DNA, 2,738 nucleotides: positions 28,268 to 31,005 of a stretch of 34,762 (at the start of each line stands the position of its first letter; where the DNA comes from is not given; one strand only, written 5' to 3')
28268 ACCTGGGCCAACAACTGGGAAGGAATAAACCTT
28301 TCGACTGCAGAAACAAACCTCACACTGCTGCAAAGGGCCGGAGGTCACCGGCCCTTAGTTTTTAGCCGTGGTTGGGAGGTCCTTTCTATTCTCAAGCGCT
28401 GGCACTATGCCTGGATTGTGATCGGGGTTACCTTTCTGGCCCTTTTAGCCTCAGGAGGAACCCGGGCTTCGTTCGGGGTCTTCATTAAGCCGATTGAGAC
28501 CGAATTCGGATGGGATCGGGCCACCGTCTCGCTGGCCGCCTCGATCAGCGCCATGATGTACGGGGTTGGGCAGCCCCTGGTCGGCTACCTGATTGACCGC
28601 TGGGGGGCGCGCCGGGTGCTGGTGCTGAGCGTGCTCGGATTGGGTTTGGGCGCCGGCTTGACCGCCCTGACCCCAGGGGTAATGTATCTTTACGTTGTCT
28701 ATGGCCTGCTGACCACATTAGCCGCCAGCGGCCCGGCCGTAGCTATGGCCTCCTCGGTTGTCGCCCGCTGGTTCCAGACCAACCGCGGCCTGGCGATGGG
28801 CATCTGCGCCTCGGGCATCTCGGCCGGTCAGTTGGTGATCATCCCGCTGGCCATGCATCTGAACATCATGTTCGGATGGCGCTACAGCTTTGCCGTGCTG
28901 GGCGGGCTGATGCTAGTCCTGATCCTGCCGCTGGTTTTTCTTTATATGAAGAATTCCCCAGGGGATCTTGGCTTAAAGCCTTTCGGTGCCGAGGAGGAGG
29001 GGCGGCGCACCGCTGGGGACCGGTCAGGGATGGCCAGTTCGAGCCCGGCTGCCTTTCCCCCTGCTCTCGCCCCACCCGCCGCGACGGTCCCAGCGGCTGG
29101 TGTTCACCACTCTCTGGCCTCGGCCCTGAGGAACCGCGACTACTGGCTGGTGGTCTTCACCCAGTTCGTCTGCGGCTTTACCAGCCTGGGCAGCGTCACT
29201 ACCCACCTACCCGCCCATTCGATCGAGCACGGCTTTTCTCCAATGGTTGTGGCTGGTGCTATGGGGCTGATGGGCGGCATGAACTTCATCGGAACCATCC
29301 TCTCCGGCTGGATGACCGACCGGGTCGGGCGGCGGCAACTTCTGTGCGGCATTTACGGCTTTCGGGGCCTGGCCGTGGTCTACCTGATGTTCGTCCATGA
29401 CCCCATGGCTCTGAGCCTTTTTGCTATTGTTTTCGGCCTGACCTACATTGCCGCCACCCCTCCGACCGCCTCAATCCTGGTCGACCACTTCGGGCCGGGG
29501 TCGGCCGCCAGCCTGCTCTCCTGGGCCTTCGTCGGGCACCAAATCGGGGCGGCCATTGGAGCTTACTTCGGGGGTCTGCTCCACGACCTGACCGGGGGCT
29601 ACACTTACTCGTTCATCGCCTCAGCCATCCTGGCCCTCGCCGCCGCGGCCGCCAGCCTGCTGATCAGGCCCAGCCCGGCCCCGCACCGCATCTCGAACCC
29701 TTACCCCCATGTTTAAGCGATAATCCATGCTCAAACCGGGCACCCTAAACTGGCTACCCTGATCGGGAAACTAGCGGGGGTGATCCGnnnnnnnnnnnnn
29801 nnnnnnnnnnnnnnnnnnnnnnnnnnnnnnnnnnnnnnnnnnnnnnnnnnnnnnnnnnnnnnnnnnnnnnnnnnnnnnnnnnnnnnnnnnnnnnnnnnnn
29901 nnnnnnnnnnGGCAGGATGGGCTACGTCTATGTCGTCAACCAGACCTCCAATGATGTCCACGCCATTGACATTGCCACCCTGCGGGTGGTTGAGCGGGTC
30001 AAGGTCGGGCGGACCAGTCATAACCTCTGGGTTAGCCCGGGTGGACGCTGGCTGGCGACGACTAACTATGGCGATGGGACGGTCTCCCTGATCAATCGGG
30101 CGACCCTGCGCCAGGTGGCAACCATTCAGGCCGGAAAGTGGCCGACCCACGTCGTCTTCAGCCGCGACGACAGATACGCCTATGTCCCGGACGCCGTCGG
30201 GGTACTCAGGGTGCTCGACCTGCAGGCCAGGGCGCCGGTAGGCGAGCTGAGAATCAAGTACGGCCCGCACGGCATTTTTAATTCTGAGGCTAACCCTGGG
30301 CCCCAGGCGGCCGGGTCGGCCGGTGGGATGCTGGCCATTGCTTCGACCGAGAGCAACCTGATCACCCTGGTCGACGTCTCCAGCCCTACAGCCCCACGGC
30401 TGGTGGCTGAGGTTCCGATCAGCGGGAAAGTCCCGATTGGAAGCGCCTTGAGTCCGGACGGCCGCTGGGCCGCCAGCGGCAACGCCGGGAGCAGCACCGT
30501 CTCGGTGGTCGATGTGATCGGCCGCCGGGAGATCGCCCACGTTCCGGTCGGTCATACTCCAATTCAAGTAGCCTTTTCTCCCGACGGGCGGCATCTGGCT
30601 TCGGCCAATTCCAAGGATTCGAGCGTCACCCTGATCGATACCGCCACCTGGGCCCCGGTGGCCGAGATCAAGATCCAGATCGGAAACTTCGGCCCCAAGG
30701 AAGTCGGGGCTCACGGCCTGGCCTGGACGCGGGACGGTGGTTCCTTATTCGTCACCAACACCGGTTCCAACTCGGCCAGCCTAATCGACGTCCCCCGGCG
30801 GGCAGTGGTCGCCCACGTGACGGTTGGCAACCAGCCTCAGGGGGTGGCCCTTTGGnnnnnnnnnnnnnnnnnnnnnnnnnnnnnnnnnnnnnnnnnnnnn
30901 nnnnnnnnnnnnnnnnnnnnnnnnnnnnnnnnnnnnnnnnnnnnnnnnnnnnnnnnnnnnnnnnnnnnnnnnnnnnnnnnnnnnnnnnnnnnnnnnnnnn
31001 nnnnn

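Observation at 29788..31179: Miniature NosZ-like architecture: membrane-anchored beta-propeller fused to a complete CuA centre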

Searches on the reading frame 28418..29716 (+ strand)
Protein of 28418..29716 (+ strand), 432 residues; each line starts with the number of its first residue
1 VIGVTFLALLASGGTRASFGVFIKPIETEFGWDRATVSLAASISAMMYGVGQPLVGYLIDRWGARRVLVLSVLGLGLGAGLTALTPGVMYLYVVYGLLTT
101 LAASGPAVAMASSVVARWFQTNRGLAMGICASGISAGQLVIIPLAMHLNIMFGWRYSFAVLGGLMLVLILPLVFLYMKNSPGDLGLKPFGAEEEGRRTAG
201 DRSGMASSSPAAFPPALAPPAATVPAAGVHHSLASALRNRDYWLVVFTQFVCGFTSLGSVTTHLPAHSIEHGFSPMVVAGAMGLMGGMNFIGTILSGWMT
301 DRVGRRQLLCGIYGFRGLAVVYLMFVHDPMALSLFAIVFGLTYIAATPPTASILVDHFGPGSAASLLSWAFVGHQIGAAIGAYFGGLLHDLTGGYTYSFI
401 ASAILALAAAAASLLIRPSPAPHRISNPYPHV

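Call 3: search_protein_families(library=pfam, proteins=[window:28418-29716:+], max_evalue=0.01)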
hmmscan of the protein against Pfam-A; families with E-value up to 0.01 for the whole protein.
window:28418-29716:+ (432 aa): 5 families
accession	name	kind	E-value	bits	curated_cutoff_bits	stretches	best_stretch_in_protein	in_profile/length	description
PF07690.21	MFS_1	-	2.1e-63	214.8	33.4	2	6-370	2-335/347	Major Facilitator Superfamily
PF00083.30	Sugar_tr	-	3.7e-08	33.1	22.3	1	36-346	45-362/452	Sugar (and other) transporter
PF06779.20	MFS_4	-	2.3e-06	27.7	26.3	1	235-411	187-362/364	Uncharacterised MFS-type transporter YbfB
PF03137.26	OATP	-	0.002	16.9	25.8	0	96-303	172-357/545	Organic Anion Transporter Polypeptide (OATP) family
PF03092.22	BT1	-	0.009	15.2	22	1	362-416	121-174/432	BT1 family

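Call 4: search_protein_families(library=ncbifam, proteins=[window:28418-29716:+], max_evalue=0.01)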
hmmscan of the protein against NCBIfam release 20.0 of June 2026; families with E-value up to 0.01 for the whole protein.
window:28418-29716:+ (432 aa): 31 families (the best 25 are shown)
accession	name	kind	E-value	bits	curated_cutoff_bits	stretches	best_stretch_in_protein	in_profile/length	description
NF049980.1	SfMCT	equivalog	7.7e-44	149.9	320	2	12-189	14-189/378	L-lactate MFS transporter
TIGR00890.1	2A0111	subfamily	4.4e-23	81.8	374.85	1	14-411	17-376/377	oxalate/formate antiport family MFS transporter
TIGR04259.1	oxa_formateAnti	equivalog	7.4e-23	81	335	2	2-180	7-181/405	oxalate/formate MFS antiporter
TIGR00893.1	2A0114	subfamily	1.9e-22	79.7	395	1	23-415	17-397/399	D-galactonate transporter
TIGR00881.1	2A0104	subfamily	4.8e-20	71.9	407.75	3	15-193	10-187/379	phosphoglycerate transporter protein PgtP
TIGR00895.1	2A0115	subfamily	1.1e-18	67.3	418.55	2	2-388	19-397/398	aromatic acid/H+ symport family MFS transporter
TIGR00892.1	2A0113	subfamily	4.9e-15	55.2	586.1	1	16-166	35-184/455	monocarboxylate transporter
NF038246.1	bile_salt_MFS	equivalog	9.2e-14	51.1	400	1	21-407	27-394/408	conjugated bile salt MFS transporter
TIGR00880.1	2_A_01_02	superfamily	1.2e-13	51.4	131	2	286-416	8-137/141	multidrug resistance protein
NF008586.0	PRK11551.1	equivalog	2e-12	46.8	410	2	2-181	17-194/406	3-(3-hydroxy-phenyl)propionate transporter MhpT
NF033135.1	cmx_cmrA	equivalog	6.5e-11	41.9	400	2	237-412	198-372/374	Cmx/CmrA family chloramphenicol efflux MFS transporter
NF007498.0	PRK10091.1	equivalog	2.1e-09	36.8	499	1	237-415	196-374/390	MFS transporter AraJ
TIGR00883.1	2A0106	subfamily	3.1e-09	36.4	443.45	2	236-407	217-397/400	metabolite/H+ symporter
NF003024.0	PRK03893.1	subfamily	7.2e-09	35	604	1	26-167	47-185/497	sialate:H+ symport family MFS transporter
NF008963.0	PRK12307.1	equivalog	4.4e-08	32.7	637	1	31-170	49-185/426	MFS transporter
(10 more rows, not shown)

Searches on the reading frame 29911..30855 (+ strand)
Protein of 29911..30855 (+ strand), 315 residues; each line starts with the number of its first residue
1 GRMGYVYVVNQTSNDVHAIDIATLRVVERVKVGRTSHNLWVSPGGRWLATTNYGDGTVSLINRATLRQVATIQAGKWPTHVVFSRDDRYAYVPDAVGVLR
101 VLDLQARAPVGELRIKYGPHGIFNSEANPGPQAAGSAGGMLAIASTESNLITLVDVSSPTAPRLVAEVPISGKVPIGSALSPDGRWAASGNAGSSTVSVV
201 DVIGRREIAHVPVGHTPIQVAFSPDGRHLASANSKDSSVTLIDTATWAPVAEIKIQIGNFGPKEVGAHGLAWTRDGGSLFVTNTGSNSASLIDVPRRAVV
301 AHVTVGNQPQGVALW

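Call 19: search_protein_families(library=ncbifam, proteins=[window:29911-30855:+], max_evalue=10)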
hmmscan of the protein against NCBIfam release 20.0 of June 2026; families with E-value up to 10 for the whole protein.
seq(315 aa): 13 families
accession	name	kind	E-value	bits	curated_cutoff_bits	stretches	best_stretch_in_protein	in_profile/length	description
TIGR02276.1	beta_rpt_yvtn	repeat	2.9e-42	142.4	27.85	5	275-313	2-40/42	beta-propeller repeat protein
TIGR03866.1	PQQ_ABC_repeats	subfamily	2.7e-33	115.4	287.3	3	51-276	16-228/310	PQQ-dependent catabolism-associated beta-propeller protein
NF052340.1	hydrazine_beta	equivalog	6e-33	114.4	560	3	135-265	41-167/372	hydrazine synthase subunit beta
NF052342.1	hydrazine_BC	exception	8.4e-29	100.2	1250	3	133-265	45-173/690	hydrazine synthase subunit beta-gamma fusion subunit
NF052460.1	L-NosZ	equivalog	9.4e-16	57.4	700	2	5-94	145-234/480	clade III lactonase-type nitrous-oxide reductase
NF048007.1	MmpL3Stblzr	equivalog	3.7e-08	32.9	600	2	11-109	245-341/366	MmpL3/TtfA transport complex stabilizer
NF052280.1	7_blade_YncE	equivalog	2.2e-06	26.7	400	2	6-92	230-315/338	7-bladed beta-propeller protein YncE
NF038117.1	choice_anch_I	subfamily_domain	0.0001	21.3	300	1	193-237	73-117/458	choice-of-anchor I family protein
TIGR03907.1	QH_beta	equivalog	0.0009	18.5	223.2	0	146-230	8-96/338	quinohemoprotein amine dehydrogenase subunit beta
NF038015.2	AztD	exception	0.009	14.8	400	1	5-41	317-353/356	zinc metallochaperone AztD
TIGR04244.1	nitrous_NosZ_RR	equivalog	0.017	13.7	625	2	205-250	300-350/627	TAT-dependent nitrous-oxide reductase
NF008258.1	PRK11028.1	equivalog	0.12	11.4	370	1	6-93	5-98/330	6-phosphogluconolactonase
NF050136.1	PGL_lacton_Staph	exception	0.12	11.3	500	1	65-93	178-206/341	6-phosphogluconolactonase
